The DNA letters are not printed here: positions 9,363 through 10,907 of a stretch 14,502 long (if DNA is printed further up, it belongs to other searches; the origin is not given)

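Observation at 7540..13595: AT-rich island encoding a self-contained, regulator-linked radical-SAM peptide system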

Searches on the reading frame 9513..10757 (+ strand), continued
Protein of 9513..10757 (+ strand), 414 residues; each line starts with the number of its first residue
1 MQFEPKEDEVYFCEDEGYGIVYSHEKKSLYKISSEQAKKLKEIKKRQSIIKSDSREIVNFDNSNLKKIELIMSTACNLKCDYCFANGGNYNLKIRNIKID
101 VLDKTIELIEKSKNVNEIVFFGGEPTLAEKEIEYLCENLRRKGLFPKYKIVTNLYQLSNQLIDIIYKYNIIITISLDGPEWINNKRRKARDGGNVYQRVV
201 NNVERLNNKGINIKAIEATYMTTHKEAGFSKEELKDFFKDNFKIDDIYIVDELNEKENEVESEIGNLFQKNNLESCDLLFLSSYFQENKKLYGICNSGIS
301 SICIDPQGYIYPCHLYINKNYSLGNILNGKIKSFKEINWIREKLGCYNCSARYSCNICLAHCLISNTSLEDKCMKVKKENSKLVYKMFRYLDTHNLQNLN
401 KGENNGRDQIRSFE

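Call 31: search_solved_structures(query=window:9513-10757:+, max_evalue=0.001)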
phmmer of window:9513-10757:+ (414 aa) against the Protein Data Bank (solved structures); distinct sequences matched with E-value up to 0.001: 5.
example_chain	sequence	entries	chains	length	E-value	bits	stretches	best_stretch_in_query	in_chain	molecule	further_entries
5wgg_A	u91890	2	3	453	5.9e-18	68.3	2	55-201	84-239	Radical SAM domain protein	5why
4k37_A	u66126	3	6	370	1.1e-12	51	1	72-374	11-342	Anaerobic sulfatase-maturating enzyme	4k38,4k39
4k36_A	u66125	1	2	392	2.4e-12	49.8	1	72-376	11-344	Anaerobic sulfatase-maturating enzyme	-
9gm3_A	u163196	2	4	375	1.5e-08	37.3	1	72-209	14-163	ChlB radical SAM domain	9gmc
6efn_A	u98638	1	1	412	0.00013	24.3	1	70-328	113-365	Sporulation killing factor maturation protein SkfB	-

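Call 44: predict_structure(alignment_id=A2)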
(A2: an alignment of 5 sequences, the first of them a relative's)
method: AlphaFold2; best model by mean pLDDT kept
length: 118 residues; sequences in the alignment: 5
mean_pLDDT: 83.9   pTM: 0.77
mean pLDDT of the five models: 83.9, 83.6, 83.1, 82.2, 81.9
residues with pLDDT >= 90: 41; 70-90: 66; 50-70: 7; < 50: 4
segments of 3 or more residues with pLDDT < 50: 1-3
pLDDT, mean of each block of 10 residues (from residue 1): 58 91 86 79 91 94 87 83 90 90 87 66
secondary structure, 60 per line:
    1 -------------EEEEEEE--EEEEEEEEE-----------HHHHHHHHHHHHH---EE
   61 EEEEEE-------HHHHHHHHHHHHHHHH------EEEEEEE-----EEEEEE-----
elements in order: E14-20 E23-31 H43-55 E59-66 H74-89 E96-102 E108-113

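Call 47: fold_search(model_id=the predicted structure, library=pdb)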
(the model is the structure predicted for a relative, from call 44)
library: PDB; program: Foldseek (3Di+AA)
matches with E <= 10: 658; with E <= 0.001: 8
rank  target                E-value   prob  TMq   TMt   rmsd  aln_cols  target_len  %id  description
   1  9ea4                  6.3e-06  1.00  0.67  0.21   4.1       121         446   16  Structure of Citrobacter BubCD (released 2025-09-24)
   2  9ea5_A                1.4e-04  1.00  0.54  0.17   7.3       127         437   14  Structure of Citrobacter BubCD D104A mutant (released 2025-09-24)
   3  9eae_B                1.7e-04  1.00  0.48  0.15   8.5       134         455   11  Structure of Citrobacter BubCD(D104A)-BubB (released 2025-09-24)
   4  9eav_B                2.6e-04  1.00  0.58  0.18   7.0       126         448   16  Structure of Citrobacter BubCD(D104A/Y370F)-BubB-BubA(155-229) (released 2025-09-24)
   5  9eav_A                3.6e-04  1.00  0.57  0.17   7.0       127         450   14  Structure of Citrobacter BubCD(D104A/Y370F)-BubB-BubA(155-229) (released 2025-09-24)
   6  9ea8_A                4.1e-04  1.00  0.48  0.15   7.5       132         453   14  Citrobacter BubCD(D104A)-BubA(155-229) complex (released 2025-09-24)
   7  9ea5_B                5.1e-04  1.00  0.58  0.18   7.0       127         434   14  Structure of Citrobacter BubCD D104A mutant (released 2025-09-24)
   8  9eae_A                7.1e-04  1.00  0.49  0.15   8.5       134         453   11  Structure of Citrobacter BubCD(D104A)-BubB (released 2025-09-24)
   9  5ld9_A                2.8e-03  1.00  0.58  0.54   3.4       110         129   15  Structure of deubiquitinating enzyme homolog, Pyrococcus furiosus JAMM1. (released 2017-05-17)
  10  4zd5_A                7.2e-03  0.99  0.54  0.37   4.8       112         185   14  Catalytic domain of Sst2 F403A mutant (released 2015-10-14)
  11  8s9s_8                1.0e-02  0.95  0.49  0.33   7.6       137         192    9  Structure of the human ER membrane protein complex (EMC) in GDN (released 2023-05-17)
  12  5cw5_B                1.0e-02  0.54  0.31  0.20   8.3       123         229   12  Structure of CfBRCC36-CfKIAA0157 complex (QSQ mutant) (released 2015-09-16)
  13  5cw3_B                1.1e-02  0.47  0.30  0.19   9.8       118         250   15  Structure of CfBRCC36-CfKIAA0157 complex (Zn Edge) (released 2015-09-16)
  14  5cw4_D                1.2e-02  0.80  0.41  0.24   7.3       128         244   15  Structure of CfBRCC36-CfKIAA0157 complex (Selenium Edge) (released 2015-09-16)
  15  9iac_A                1.3e-02  0.77  0.37  0.18  13.0       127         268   15  Structure of the Argonaute-associated Cas4 family protein 1 (ACE1) from Microcystis aeruginosa (MaACE1) (released 2025-04-23)
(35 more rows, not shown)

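Call 56: find_related_loci(query=A3, collection=metagenome_contigs, flank=5000)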
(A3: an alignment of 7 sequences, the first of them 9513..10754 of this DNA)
Query A3 (414 aa) in metagenome_contigs; peptide patterns used: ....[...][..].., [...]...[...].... (x = any residue, [..] = any of these).
600 stretches matched a pattern (row limit reached: there are more); 394 encode a relative of the query (tblastn E <= 1e-3); the best 80 are kept; 80 distinct loci.
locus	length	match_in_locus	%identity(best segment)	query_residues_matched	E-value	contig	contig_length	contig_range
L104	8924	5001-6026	26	40-360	1e-22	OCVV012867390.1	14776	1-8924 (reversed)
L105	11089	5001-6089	24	40-370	3e-22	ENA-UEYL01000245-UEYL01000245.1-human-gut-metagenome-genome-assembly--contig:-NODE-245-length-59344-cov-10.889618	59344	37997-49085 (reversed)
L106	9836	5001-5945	26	66-355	4e-22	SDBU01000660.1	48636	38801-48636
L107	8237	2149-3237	25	40-370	4e-22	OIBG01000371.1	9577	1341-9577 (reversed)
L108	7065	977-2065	24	40-370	4e-22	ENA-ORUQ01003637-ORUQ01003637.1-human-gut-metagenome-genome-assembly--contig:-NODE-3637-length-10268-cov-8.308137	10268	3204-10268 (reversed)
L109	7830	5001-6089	24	40-370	4e-22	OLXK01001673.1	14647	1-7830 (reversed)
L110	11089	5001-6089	24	40-370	4e-22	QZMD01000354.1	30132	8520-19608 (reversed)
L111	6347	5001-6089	24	40-370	4e-22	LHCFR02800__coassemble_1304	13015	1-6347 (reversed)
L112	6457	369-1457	24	40-370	4e-22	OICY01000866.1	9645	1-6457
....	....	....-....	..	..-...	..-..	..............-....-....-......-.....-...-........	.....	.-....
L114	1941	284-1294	24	62-370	4e-22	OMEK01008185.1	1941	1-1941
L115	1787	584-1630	27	70-394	8e-22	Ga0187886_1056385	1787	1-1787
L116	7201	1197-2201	25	33-356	3e-21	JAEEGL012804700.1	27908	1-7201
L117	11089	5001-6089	25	40-370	4e-21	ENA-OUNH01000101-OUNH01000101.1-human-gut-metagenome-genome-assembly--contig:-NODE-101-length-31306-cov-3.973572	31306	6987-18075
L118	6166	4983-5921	25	65-360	4e-21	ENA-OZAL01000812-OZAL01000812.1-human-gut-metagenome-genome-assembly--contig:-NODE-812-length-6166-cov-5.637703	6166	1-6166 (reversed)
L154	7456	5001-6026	26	40-360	1e-18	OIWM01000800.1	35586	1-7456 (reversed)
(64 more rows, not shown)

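Call 58: find_encoding_contigs(protein=P0005, flank=5000, max_places=1)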
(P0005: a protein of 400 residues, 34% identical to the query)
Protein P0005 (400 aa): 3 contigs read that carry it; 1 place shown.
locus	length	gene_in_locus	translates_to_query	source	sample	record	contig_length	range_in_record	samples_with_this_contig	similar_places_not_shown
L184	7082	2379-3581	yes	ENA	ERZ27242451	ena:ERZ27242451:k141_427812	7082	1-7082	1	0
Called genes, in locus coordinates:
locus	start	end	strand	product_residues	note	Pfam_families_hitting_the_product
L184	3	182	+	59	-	?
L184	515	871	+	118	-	-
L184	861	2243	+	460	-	-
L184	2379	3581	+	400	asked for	PF04055:Radical_SAM, PF13353:Fer4_12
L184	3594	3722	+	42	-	-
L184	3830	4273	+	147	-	-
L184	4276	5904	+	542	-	PF00664:ABC_membrane, PF02463:SMC_N (faint), PF00005:ABC_tran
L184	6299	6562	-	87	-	PF05016:ParE_toxin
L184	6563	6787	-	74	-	PF19807:DUF6290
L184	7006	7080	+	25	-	?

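Call 59: find_encoding_contigs(protein=P0006, flank=5000, max_places=1)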
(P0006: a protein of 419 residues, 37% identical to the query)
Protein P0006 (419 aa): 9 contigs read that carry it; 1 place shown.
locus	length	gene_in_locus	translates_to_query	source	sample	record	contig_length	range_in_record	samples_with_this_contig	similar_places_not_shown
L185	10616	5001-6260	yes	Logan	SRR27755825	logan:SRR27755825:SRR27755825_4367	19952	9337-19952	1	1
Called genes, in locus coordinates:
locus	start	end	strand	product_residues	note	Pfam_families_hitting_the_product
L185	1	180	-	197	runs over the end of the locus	PF00702:Hydrolase, PF13419:HAD_2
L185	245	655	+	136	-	PF01327:Pep_deformylase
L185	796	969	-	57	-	-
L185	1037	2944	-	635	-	PF02518:HATPase_c, PF13589:HATPase_c_3, PF00183:HSP90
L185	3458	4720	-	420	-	-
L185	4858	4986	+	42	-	-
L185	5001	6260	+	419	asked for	PF04055:Radical_SAM, PF13353:Fer4_12, PF13186:SPASM (weak)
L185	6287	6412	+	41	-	-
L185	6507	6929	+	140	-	-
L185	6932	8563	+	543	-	PF00664:ABC_membrane, PF00005:ABC_tran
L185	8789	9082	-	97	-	-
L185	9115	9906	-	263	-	-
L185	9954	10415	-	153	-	PF08241:Methyltransf_11, PF08242:Methyltransf_12, PF13489:Methyltransf_23, PF13649:Methyltransf_25, PF13847:Methyltransf_31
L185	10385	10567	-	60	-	-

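Call 70: search_protein_families(library=pfam, proteins=[L185:3458-4720:-, L185:6507-6929:+, L184:3830-4273:+, L184:861-2243:+, L184:515-871:+], max_evalue=0.1)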
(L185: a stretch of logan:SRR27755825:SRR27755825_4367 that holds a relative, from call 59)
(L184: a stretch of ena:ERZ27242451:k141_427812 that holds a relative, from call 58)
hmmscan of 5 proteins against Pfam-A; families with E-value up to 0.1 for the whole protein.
L185:3458-4720:- (420 aa): 0 families

L185:6507-6929:+ (140 aa): 0 families

L184:3830-4273:+ (147 aa): 0 families

L184:861-2243:+ (460 aa): 0 families

L184:515-871:+ (118 aa): 0 families

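Call 84: search_dna_similar(query=L184:3830-4270:+, collection=plasmids, mode=protein, max_evalue=0.01, max_rows=10)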
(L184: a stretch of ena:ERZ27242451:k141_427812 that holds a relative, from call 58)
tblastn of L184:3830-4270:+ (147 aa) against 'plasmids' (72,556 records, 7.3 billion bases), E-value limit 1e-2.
No match.

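Call 86: search_protein_families(library=phrogs, proteins=[L184:515-871:+, L184:861-2243:+, L014:830-2488:+, L014:3056-4873:+, L014:4979-5566:+, L014:5569-5790:+], max_evalue=0.001)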
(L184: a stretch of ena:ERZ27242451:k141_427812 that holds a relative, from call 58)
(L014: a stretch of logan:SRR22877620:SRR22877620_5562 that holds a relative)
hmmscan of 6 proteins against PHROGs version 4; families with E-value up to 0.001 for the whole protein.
L184:515-871:+ (118 aa): 0 families

L184:861-2243:+ (460 aa): 0 families

L014:830-2488:+ (552 aa): 0 families

L014:3056-4873:+ (605 aa): 0 families

L014:4979-5566:+ (195 aa): 0 families

L014:5569-5790:+ (73 aa): 0 families

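Call 93: search_protein_families(library=padloc, proteins=[window:9513-10757:+], max_evalue=0.001)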
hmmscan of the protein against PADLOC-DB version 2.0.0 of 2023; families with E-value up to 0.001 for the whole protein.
window:9513-10757:+ (414 aa): 2 families
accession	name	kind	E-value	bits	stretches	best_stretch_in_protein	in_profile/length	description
PDLC02903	pVip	-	6.1e-17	59.9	1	69-214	3-140/257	Viperins not associated with kinases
PDLC02904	pVip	-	4.1e-13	47.4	1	70-314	7-229/262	Viperins associated with kinases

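Call 94: search_protein_families(library=pfam, alignment_id=A2, max_evalue=10)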
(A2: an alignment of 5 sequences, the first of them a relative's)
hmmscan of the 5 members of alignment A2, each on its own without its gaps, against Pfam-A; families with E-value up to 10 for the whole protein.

A. member 1, P0125 (118 aa): 0 families

B. families by the number of members that match (of 5 scanned): 2 families
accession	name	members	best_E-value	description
PF25364.1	PH_NDK7_N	1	0.014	Nucleoside diphosphate kinase 7 N-terminal PH domain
PF07788.17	PDDEXK_10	1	0.09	PD-(D/E)XK nuclease superfamily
